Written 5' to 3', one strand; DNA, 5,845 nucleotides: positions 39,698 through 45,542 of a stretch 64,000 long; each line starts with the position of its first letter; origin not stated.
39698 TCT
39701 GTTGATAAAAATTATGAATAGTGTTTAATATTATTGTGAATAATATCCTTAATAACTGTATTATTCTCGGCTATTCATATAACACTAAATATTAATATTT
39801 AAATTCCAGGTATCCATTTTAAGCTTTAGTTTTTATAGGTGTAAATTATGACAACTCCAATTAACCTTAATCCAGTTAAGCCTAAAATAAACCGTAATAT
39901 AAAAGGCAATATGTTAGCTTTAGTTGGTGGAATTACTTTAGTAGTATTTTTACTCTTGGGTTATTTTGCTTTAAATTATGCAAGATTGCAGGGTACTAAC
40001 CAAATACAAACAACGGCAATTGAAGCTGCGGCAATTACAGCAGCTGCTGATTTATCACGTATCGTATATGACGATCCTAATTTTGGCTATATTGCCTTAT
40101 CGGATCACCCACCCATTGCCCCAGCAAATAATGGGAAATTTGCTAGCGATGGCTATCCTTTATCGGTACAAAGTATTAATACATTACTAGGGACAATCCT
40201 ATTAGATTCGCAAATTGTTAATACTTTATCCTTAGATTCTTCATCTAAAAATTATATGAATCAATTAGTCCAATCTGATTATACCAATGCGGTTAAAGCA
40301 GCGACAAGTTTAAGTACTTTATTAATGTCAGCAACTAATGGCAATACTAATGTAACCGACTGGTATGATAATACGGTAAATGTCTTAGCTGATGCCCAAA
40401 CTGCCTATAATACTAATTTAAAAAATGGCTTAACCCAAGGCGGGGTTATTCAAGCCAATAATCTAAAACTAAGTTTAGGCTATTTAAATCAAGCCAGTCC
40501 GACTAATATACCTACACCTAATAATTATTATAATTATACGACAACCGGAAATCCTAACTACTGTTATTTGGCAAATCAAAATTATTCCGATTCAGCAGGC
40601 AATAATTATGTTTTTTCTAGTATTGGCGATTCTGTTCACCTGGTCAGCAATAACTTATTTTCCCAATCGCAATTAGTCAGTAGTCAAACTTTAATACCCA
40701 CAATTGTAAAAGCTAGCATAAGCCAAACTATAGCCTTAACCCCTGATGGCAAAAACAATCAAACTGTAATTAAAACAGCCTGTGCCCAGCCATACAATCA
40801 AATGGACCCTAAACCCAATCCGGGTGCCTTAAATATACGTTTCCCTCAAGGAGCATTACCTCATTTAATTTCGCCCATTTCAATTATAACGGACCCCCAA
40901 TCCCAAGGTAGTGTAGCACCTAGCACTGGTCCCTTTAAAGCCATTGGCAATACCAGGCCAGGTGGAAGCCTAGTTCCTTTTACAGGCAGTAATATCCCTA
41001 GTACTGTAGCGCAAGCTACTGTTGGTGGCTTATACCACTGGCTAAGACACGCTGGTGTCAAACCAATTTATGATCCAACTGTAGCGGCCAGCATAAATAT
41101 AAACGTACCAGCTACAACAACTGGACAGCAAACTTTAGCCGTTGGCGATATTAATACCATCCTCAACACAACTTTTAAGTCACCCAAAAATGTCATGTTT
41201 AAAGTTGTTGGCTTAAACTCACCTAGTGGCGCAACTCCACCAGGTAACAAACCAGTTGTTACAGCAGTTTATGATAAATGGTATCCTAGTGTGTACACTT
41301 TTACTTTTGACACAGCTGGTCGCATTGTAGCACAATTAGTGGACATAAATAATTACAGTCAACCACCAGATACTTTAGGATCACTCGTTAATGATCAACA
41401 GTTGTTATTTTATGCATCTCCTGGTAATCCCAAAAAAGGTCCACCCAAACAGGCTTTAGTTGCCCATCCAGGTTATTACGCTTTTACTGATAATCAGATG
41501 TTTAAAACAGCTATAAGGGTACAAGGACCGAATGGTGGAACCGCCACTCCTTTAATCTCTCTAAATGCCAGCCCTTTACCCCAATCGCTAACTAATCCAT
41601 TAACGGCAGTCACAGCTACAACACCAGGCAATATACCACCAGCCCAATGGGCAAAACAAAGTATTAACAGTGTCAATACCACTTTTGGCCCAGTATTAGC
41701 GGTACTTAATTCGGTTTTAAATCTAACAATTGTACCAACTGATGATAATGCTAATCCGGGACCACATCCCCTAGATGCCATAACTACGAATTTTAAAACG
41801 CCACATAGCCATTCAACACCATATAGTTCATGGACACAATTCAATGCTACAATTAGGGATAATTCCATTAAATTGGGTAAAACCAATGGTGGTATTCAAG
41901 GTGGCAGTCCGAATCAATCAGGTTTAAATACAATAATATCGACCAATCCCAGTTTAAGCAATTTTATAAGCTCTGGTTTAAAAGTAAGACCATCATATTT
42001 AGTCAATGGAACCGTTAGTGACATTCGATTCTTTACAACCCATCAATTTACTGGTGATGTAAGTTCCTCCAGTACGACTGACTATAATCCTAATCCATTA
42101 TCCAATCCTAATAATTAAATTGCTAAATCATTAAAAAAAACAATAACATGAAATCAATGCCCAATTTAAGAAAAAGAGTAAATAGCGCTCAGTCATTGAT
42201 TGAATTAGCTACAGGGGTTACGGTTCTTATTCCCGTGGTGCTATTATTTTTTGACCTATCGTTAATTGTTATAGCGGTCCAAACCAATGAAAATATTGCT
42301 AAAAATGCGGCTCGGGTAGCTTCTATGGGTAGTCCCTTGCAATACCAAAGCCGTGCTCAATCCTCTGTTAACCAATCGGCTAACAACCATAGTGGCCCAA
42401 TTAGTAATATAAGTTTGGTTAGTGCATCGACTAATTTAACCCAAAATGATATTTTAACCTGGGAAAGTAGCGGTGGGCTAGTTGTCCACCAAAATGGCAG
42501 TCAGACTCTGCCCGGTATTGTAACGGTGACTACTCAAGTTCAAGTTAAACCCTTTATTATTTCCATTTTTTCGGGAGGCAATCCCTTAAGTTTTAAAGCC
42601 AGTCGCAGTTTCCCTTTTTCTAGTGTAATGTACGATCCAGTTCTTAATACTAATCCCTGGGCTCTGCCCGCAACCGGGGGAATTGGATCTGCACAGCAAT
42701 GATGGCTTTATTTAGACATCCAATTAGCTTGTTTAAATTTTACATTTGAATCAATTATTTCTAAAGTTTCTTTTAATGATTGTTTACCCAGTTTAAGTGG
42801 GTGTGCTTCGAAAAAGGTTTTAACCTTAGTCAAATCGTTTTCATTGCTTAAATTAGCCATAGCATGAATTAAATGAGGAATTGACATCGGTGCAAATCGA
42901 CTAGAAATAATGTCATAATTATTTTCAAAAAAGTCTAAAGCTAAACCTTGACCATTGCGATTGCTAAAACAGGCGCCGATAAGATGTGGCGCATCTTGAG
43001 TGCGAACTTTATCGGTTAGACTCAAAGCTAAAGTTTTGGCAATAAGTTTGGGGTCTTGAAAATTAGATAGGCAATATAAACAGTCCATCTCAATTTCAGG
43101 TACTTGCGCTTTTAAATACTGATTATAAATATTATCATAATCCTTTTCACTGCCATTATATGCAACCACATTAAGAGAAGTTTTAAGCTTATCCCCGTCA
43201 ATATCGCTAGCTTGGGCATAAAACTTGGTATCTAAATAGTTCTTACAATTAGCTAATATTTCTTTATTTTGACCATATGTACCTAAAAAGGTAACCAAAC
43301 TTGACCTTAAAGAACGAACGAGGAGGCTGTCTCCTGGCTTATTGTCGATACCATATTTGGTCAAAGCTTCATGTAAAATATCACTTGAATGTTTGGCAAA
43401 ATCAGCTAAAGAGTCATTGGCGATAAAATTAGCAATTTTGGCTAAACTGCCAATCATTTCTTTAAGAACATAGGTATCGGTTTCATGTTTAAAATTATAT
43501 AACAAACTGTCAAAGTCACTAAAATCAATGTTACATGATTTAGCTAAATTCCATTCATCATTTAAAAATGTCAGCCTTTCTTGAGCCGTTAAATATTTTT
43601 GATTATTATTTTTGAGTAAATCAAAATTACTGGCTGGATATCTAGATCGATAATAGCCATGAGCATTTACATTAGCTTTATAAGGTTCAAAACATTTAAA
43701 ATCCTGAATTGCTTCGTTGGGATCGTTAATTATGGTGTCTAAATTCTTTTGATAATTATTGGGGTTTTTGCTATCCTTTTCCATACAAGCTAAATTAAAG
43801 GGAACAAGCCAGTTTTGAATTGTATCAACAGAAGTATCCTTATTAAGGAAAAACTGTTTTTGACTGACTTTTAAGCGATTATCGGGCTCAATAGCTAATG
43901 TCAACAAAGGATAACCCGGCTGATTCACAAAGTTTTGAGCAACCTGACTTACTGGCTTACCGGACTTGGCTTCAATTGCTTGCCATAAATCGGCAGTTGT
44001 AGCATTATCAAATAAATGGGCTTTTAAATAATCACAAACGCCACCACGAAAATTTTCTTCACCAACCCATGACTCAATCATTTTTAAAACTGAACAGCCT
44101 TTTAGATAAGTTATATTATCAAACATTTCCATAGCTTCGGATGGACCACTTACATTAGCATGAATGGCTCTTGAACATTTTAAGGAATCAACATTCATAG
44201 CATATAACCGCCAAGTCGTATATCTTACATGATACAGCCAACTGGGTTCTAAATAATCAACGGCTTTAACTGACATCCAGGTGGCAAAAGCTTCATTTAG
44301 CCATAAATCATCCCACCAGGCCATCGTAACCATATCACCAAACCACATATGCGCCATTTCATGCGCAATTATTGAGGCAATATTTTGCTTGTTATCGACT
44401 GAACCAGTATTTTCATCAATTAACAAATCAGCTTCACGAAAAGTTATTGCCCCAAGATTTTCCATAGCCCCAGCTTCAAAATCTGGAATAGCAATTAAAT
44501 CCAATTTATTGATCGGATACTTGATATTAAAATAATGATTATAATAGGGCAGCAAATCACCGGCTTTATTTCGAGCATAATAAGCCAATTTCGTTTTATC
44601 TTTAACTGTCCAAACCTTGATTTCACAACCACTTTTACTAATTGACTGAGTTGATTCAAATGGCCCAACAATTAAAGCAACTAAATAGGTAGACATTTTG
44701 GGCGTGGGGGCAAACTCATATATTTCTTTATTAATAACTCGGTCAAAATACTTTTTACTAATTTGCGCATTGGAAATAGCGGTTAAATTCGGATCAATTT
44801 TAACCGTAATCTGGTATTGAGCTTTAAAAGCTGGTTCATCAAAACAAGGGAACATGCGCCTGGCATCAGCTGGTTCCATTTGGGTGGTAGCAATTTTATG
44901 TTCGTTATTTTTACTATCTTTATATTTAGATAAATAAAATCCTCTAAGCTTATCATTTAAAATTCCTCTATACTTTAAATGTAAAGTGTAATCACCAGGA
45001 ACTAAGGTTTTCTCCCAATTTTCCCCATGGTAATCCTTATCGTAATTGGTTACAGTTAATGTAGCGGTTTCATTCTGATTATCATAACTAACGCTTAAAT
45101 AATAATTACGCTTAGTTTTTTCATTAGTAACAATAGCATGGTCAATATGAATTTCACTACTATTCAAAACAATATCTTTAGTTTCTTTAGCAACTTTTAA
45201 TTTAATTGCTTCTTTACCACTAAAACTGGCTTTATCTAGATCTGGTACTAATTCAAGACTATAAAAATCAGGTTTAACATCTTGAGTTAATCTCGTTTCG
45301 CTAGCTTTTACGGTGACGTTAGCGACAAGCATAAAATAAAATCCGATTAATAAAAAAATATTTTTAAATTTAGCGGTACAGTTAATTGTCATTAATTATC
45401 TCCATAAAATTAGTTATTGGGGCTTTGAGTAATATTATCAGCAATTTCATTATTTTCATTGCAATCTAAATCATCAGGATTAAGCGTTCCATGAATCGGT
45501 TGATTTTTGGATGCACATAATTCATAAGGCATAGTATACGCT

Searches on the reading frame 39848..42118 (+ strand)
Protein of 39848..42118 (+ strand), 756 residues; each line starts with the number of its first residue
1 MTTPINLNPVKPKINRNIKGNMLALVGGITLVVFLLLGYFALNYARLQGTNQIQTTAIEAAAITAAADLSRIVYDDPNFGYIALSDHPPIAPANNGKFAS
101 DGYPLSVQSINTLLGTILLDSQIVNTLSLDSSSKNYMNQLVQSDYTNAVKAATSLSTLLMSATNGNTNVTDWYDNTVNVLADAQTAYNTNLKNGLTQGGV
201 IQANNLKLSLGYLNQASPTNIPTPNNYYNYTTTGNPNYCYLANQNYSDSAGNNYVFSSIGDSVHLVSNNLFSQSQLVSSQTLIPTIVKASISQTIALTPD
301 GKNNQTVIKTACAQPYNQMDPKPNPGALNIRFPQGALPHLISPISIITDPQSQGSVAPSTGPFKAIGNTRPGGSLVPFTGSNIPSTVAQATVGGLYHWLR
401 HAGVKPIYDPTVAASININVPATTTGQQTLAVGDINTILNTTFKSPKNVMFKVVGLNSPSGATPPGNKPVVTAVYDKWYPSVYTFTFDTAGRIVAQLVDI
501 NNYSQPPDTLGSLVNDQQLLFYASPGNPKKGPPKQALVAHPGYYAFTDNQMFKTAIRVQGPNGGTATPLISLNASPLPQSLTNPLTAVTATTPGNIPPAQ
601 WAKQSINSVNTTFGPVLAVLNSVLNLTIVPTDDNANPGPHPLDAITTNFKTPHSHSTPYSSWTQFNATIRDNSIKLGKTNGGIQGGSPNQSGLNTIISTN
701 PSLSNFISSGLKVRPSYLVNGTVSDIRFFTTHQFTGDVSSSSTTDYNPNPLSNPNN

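Call 7: search_protein_families(library=pfam, proteins=[window:39848-42118:+], max_evalue=0.001)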
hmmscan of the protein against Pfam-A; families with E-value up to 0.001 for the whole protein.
window:39848-42118:+ (756 aa): 0 families

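Call 84: search_protein_families(library=pfam, proteins=[window:39848-42118:+], max_evalue=1)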
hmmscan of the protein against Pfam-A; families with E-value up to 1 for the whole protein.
window:39848-42118:+ (756 aa): 2 families
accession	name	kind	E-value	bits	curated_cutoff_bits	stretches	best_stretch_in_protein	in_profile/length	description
PF20349.3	DUF6644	-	0.2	12.3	27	0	255-296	20-61/155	Family of unknown function (DUF6644)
PF12911.12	OppC_N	-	0.38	11.1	23.9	1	16-41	8-33/53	N-terminal TM domain of oligopeptide transport permease C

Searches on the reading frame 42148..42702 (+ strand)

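Call 7: search_protein_families(library=pfam, proteins=[window:42148-42702:+], max_evalue=0.001)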
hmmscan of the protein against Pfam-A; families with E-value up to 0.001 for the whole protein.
window:42148-42702:+ (184 aa): 0 families

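Call 84: search_protein_families(library=pfam, proteins=[window:42148-42702:+], max_evalue=1)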
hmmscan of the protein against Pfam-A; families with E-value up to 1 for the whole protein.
window:42148-42702:+ (184 aa): 2 families
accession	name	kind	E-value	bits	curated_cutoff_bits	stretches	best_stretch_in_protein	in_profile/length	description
PF07811.17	TadE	-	0.048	14.2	22.9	1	15-56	2-43/43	TadE-like protein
PF15367.11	CABS1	-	0.16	11.5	27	1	52-103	93-144/397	Calcium-binding and spermatid-specific protein 1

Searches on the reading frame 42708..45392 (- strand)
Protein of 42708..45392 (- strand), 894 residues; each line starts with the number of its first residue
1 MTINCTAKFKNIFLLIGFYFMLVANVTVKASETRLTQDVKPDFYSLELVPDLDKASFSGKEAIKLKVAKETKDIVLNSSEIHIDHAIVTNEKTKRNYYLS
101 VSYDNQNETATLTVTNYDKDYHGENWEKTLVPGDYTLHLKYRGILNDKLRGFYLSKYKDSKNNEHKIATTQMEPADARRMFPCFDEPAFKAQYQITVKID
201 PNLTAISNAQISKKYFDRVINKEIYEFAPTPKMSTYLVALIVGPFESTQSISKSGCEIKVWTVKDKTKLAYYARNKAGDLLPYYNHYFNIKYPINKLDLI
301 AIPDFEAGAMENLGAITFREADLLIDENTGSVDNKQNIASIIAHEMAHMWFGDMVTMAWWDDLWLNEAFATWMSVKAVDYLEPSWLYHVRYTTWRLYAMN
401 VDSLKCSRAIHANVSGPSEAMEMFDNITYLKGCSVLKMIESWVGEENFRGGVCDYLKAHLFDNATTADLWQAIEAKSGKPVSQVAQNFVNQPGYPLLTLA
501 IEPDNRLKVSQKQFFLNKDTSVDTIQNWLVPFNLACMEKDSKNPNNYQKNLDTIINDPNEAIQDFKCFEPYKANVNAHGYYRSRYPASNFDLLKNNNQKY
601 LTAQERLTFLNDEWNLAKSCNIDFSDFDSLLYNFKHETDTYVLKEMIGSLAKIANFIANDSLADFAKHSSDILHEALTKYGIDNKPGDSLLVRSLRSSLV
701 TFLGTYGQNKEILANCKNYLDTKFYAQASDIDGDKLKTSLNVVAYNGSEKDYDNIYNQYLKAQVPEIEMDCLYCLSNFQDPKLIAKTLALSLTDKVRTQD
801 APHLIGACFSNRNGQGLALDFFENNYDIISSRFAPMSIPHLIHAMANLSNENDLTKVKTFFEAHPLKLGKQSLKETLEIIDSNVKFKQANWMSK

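Call 7: search_protein_families(library=pfam, proteins=[window:42708-45392:-], max_evalue=0.001)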
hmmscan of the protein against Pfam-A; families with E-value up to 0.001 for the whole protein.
window:42708-45392:- (894 aa): 3 families
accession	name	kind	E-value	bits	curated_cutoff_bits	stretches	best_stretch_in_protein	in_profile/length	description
PF01433.26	Peptidase_M1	-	5e-72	242.5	27.7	1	272-487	1-217/218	Peptidase family M1 domain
PF11838.14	ERAP1_C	-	9.7e-62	209.6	38.2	1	571-881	2-317/318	ERAP1-like C-terminal domain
PF17900.6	Peptidase_M1_N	-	8.5e-46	156.8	25.8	1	40-237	1-186/186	Peptidase M1 N-terminal domain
